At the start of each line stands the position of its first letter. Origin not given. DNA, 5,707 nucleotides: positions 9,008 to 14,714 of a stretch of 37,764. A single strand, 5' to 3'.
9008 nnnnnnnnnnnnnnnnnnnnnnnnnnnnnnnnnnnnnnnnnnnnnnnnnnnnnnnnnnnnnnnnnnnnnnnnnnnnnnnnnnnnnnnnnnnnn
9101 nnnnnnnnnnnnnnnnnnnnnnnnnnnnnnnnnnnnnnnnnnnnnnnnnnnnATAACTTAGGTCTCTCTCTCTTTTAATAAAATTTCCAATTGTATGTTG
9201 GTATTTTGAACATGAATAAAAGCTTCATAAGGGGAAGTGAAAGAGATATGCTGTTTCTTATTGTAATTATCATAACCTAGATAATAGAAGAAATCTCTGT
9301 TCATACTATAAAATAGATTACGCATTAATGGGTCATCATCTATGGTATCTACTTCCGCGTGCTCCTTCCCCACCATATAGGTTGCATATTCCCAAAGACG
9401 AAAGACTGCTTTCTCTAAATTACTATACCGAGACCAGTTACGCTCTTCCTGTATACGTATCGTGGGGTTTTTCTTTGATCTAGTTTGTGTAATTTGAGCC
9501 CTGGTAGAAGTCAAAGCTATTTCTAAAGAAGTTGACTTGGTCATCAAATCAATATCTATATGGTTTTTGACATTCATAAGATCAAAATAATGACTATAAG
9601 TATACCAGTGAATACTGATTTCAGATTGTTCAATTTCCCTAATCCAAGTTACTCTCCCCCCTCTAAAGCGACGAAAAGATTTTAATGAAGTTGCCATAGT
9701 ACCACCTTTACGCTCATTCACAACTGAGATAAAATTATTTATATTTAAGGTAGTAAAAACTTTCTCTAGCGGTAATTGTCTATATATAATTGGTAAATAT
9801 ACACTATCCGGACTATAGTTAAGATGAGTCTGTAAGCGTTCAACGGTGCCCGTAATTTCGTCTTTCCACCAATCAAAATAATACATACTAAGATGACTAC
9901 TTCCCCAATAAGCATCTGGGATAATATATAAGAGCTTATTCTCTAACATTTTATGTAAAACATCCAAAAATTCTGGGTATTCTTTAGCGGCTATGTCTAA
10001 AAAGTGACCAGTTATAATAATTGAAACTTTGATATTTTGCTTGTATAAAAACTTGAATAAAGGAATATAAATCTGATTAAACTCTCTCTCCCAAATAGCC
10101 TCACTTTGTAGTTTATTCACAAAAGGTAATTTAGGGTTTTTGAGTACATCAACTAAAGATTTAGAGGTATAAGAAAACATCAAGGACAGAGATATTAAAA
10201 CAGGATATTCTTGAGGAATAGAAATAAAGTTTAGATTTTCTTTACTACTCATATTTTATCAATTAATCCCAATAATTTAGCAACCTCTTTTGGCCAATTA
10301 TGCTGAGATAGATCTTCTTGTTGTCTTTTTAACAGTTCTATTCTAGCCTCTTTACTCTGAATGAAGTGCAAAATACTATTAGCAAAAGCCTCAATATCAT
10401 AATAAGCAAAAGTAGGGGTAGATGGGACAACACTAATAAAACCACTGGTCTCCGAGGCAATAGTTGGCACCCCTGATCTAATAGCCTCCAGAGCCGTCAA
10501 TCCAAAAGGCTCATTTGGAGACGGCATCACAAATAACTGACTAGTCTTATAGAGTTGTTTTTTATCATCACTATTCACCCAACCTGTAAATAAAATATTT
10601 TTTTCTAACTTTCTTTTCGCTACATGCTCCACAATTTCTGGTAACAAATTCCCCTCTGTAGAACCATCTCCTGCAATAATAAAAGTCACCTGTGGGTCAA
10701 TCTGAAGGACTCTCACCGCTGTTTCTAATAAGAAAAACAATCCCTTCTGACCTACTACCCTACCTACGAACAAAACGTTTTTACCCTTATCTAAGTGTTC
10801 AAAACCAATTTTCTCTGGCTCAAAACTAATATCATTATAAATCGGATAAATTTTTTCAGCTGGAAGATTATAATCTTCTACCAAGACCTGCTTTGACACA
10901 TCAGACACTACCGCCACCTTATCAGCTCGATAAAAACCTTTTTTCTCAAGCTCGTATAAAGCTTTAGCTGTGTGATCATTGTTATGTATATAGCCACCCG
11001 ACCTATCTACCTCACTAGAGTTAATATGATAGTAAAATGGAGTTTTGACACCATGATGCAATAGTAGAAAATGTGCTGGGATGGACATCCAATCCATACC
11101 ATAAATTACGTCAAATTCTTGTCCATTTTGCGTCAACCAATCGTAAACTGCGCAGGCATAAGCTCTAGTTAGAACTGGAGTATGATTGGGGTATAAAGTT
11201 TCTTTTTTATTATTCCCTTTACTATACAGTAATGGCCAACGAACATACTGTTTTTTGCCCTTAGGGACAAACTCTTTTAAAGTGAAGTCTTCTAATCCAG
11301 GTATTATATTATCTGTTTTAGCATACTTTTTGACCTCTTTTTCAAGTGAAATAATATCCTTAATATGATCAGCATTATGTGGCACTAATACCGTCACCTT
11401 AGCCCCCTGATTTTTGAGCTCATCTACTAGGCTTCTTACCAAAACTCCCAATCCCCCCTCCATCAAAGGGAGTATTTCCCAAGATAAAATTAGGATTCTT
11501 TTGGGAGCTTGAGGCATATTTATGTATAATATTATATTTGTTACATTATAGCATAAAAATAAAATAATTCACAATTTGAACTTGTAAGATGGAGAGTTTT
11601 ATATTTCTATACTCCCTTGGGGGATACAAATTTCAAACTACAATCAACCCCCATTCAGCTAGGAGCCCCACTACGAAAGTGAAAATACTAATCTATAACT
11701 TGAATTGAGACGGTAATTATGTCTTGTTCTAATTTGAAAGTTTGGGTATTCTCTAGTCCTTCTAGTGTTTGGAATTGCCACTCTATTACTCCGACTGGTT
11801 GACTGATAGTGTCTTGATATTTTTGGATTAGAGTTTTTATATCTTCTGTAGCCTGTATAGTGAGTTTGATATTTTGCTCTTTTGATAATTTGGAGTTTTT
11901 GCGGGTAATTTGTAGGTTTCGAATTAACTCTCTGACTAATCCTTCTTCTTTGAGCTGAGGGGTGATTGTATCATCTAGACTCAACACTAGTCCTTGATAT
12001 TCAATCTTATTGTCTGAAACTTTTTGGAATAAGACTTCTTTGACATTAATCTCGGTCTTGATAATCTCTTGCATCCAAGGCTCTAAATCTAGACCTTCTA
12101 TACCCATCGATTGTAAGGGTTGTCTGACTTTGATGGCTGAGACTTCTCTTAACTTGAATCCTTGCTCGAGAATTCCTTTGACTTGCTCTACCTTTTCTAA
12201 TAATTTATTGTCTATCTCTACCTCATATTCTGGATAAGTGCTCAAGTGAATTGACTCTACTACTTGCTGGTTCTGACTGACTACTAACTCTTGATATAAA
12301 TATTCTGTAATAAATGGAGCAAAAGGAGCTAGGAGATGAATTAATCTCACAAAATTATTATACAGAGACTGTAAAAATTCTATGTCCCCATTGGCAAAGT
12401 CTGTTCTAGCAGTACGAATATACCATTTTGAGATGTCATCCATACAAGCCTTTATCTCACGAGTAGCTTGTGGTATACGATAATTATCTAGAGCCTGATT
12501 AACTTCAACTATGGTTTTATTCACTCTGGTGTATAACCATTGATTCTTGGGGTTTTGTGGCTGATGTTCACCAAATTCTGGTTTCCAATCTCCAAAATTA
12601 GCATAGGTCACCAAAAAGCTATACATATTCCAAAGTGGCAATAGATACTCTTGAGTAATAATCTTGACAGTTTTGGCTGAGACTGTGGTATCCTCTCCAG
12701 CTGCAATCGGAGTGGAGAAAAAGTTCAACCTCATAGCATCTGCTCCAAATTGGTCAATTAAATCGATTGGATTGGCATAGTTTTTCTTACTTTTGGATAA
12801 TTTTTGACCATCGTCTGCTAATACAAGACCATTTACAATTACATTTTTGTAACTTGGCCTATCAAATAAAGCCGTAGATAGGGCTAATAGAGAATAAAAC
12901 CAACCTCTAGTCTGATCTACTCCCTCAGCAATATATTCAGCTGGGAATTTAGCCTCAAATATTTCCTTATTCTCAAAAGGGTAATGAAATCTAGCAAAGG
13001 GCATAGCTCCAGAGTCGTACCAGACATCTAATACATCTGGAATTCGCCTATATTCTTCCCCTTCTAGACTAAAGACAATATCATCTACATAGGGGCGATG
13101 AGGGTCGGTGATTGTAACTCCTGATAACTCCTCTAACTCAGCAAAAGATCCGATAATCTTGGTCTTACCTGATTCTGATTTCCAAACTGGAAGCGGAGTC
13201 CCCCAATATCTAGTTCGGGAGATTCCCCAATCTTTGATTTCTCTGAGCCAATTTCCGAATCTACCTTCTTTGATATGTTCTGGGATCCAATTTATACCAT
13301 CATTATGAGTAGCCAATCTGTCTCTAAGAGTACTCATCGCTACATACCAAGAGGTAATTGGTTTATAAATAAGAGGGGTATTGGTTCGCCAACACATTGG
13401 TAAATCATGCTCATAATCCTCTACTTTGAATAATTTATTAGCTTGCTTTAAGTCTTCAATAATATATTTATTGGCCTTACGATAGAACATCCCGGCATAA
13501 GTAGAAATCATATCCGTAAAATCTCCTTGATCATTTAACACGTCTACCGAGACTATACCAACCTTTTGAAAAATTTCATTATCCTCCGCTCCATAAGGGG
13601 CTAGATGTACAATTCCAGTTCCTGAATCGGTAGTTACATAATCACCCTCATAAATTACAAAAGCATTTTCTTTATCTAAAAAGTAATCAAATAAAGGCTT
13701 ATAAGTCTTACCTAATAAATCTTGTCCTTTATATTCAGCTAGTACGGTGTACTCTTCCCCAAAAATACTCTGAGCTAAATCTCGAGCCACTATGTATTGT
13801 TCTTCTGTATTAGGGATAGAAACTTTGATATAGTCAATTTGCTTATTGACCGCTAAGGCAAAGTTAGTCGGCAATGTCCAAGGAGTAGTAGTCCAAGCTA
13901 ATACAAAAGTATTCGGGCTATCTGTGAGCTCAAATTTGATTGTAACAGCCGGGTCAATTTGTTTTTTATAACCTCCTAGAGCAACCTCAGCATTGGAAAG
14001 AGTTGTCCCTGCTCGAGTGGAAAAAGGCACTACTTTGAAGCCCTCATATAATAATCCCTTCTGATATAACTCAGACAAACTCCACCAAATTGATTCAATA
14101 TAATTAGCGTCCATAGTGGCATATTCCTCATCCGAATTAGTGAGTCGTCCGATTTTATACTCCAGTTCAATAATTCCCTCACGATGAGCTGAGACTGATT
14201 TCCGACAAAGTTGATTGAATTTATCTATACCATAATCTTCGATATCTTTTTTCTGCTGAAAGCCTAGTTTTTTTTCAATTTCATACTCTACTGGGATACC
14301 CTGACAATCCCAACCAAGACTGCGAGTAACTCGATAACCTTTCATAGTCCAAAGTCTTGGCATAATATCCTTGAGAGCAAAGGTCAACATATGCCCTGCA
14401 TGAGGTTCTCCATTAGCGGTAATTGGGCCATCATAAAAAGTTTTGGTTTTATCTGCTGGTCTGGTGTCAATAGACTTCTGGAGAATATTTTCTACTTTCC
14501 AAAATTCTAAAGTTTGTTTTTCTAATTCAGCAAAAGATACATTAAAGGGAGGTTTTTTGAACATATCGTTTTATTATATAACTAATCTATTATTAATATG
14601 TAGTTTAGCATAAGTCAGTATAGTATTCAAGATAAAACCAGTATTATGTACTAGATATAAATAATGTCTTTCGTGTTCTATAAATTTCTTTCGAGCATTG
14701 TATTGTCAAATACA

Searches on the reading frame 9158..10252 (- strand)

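Call 11: search_protein_families(library=pfam, proteins=[window:9158-10252:-])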
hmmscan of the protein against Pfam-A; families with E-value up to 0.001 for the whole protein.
window:9158-10252:- (364 aa): 1 family
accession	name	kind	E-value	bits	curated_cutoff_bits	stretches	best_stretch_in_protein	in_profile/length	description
PF03065.20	Glyco_hydro_57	-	0.00049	19.9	21.2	1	51-154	37-149/291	Glycosyl hydrolase family 57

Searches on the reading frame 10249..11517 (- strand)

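Call 11: search_protein_families(library=pfam, proteins=[window:10249-11517:-])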
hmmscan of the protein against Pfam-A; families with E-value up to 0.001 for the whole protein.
window:10249-11517:- (422 aa): 6 families
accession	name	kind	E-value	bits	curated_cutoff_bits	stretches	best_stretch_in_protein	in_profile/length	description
PF00534.26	Glycos_transf_1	-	1.5e-28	99.9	26.4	1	243-395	13-165/172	Glycosyl transferases group 1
PF13692.12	Glyco_trans_1_4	-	1.4e-25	90.7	27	1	246-387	2-141/142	Glycosyl transferases group 1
PF20706.3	GT4-conflict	-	3.2e-17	63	26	1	163-366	113-322/385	Family 4 Glycosyltransferase in conflict systems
PF08323.17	Glyco_transf_5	-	4.5e-14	53.2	22.7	1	7-207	1-219/239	Starch synthase catalytic domain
PF13439.12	Glyco_transf_4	-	6.6e-14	52.7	28.5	1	112-228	52-164/170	Glycosyltransferase Family 4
PF13579.12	Glyco_trans_4_4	-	1.4e-09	38.9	29.7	1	21-228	1-157/158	Glycosyl transferase 4-like domain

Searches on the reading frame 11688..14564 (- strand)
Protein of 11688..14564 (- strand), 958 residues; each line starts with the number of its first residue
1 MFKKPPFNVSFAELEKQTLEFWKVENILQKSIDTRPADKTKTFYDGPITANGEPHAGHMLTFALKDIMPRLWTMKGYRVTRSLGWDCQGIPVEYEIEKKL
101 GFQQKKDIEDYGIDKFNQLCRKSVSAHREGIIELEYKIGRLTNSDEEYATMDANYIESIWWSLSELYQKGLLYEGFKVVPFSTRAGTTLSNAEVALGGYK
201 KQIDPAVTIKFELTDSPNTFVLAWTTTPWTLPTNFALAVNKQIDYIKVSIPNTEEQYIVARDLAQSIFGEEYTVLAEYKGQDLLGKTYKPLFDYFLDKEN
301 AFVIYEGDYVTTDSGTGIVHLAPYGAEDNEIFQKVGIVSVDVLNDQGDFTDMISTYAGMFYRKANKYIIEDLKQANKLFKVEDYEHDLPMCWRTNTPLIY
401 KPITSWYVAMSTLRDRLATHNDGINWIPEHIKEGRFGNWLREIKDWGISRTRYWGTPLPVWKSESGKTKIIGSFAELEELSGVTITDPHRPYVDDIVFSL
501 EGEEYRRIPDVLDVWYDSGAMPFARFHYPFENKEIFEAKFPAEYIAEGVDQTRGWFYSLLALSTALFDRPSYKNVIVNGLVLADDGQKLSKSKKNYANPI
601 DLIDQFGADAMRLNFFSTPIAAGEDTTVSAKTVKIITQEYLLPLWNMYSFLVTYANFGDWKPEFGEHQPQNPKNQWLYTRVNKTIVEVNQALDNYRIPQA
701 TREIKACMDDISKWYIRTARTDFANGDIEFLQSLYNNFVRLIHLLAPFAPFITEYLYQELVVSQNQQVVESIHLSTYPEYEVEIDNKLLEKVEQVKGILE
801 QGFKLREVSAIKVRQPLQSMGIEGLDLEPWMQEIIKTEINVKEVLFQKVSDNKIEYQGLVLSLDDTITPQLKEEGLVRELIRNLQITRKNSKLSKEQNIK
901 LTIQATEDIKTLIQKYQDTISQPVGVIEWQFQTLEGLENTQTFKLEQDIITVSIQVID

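Call 11: search_protein_families(library=pfam, proteins=[window:11688-14564:-])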
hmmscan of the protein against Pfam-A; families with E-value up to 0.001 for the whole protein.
window:11688-14564:- (958 aa): 5 families
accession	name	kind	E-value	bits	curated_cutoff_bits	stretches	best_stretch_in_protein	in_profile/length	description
PF00133.28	tRNA-synt_1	-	4.6e-120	401.6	22.7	1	18-621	2-408/414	tRNA synthetases class I (I, L, M and V)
PF08264.19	Anticodon_1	-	1.8e-23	83.5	25.1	1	674-818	1-145/148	Anticodon-binding domain of tRNA ligase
PF19302.4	DUF5915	-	3.4e-14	53.3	27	1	858-956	99-194/195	Domain of unknown function (DUF5915)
PF09334.17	tRNA-synt_1g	-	7.8e-13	48.4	20.1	0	50-107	10-66/391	tRNA synthetases class I (M)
PF01406.26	tRNA-synt_1e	-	0.00031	20.7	27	0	560-617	226-282/301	tRNA synthetases class I (C) catalytic domain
